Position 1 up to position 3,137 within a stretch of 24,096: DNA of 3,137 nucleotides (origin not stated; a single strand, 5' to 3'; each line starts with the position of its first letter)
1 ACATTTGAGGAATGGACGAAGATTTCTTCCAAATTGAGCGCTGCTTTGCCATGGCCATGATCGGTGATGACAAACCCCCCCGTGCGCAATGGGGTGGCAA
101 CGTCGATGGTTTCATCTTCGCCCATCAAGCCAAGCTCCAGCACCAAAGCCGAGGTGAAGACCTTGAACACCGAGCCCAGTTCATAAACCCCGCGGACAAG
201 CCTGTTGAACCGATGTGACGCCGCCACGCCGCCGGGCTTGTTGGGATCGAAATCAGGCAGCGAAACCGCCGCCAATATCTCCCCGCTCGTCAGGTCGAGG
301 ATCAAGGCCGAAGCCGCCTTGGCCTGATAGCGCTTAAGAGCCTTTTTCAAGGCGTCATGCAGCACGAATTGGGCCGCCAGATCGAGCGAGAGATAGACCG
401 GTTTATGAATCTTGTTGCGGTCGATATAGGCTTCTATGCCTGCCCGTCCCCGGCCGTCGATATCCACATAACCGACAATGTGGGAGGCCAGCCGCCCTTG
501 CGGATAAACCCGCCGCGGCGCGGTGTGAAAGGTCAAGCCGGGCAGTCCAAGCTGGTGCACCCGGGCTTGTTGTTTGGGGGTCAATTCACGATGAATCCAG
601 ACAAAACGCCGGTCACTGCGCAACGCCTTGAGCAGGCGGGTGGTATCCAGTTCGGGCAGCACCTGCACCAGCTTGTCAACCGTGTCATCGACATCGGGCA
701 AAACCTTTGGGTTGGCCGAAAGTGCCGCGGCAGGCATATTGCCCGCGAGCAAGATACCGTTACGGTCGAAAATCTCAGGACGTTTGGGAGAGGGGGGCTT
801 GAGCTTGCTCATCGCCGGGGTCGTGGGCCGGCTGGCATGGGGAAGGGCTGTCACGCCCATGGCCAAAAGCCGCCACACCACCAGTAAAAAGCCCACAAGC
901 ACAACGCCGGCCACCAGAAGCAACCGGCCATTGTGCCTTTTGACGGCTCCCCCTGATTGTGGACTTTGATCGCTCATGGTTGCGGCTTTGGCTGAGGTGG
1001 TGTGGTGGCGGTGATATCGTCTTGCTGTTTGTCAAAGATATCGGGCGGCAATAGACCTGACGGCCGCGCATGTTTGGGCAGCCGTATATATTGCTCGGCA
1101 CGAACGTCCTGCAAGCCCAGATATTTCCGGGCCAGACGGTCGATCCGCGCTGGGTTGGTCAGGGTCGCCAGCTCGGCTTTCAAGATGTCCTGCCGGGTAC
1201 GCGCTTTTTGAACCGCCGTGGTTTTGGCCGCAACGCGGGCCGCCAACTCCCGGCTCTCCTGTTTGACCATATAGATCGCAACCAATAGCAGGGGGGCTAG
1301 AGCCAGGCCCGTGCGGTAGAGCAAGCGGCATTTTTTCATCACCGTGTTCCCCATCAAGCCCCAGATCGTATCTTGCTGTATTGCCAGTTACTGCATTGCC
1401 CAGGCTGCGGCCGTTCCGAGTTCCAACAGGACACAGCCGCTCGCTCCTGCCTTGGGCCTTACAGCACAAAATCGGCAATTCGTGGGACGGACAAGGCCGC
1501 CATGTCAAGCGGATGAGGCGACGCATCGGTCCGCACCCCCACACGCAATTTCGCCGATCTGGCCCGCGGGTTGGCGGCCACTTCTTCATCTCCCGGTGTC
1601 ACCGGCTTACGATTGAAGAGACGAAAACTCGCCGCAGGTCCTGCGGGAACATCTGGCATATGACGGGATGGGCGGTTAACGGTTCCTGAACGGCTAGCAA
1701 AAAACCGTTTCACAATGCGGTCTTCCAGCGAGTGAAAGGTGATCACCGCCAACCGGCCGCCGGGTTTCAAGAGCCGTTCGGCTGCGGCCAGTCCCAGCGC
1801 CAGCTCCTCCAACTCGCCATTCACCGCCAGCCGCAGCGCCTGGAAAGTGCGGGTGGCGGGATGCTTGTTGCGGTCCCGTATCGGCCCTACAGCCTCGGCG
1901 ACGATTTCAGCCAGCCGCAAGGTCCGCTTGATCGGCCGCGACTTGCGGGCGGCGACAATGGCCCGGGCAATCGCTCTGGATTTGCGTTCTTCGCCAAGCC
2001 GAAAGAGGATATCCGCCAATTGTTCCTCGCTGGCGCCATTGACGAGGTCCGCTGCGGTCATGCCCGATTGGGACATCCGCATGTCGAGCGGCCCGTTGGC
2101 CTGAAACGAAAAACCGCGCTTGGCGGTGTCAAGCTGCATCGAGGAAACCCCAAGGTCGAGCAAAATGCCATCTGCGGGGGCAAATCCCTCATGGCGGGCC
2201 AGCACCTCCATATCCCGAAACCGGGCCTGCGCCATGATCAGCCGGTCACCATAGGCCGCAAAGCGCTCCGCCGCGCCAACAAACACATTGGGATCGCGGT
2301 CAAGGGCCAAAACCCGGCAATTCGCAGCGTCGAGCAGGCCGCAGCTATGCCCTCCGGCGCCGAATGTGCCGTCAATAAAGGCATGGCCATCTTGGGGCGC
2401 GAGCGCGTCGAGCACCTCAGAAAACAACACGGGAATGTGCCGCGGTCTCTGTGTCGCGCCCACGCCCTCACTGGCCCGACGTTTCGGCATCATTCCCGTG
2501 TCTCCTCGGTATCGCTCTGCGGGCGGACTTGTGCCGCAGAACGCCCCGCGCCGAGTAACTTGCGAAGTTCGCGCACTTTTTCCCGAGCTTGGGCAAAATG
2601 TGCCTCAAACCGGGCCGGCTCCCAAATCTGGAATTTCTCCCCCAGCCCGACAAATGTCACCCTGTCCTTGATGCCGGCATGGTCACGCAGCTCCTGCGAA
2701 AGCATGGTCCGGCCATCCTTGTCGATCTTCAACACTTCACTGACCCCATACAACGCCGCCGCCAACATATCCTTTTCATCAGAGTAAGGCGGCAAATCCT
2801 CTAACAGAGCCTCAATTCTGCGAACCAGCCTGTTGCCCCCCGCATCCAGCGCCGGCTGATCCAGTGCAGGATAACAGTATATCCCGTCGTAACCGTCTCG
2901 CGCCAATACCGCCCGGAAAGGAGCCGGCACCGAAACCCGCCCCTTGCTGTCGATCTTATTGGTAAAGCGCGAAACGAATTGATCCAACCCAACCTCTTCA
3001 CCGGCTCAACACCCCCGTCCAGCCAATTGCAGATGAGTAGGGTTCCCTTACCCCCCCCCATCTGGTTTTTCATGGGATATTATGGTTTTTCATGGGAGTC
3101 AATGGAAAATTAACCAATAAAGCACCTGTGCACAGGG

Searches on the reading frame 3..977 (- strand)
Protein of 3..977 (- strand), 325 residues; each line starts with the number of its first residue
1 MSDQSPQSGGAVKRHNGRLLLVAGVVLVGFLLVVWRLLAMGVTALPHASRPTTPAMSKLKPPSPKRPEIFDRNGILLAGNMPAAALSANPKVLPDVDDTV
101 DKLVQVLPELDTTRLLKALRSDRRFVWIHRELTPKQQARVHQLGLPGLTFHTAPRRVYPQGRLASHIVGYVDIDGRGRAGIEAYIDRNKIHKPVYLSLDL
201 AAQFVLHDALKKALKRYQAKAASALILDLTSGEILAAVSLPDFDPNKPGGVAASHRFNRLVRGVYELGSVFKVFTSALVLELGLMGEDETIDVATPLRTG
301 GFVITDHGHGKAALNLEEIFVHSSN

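Call 19: search_protein_families(library=pfam, proteins=[window:3-977:-], max_evalue=0.001)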
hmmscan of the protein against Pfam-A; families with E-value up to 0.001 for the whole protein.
window:3-977:- (325 aa): 2 families
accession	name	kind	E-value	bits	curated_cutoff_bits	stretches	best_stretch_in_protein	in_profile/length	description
PF03717.20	PBP_dimer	-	5.9e-17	63.1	24.4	1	63-171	3-123/180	Penicillin-binding Protein dimerisation domain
PF00905.27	Transpeptidase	-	3e-13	50.1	22.1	1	223-325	2-104/299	Penicillin binding protein transpeptidase domain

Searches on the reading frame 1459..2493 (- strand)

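Call 19: search_protein_families(library=pfam, proteins=[window:1459-2493:-], max_evalue=0.001)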
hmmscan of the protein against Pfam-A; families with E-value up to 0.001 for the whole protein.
window:1459-2493:- (344 aa): 1 family
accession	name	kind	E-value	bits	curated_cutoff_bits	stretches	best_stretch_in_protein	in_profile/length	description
PF01795.25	Methyltransf_5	-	2.7e-99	333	27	1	18-318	3-305/309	MraW methylase family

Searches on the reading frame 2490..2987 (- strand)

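Call 19: search_protein_families(library=pfam, proteins=[window:2490-2987:-], max_evalue=0.001)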
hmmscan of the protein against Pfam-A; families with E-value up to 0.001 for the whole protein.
window:2490-2987:- (165 aa): 1 family
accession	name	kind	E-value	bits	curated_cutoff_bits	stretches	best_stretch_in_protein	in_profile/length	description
PF02381.23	MraZ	-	1.4e-16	60.7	23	1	86-136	8-59/72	MraZ protein, putative antitoxin-like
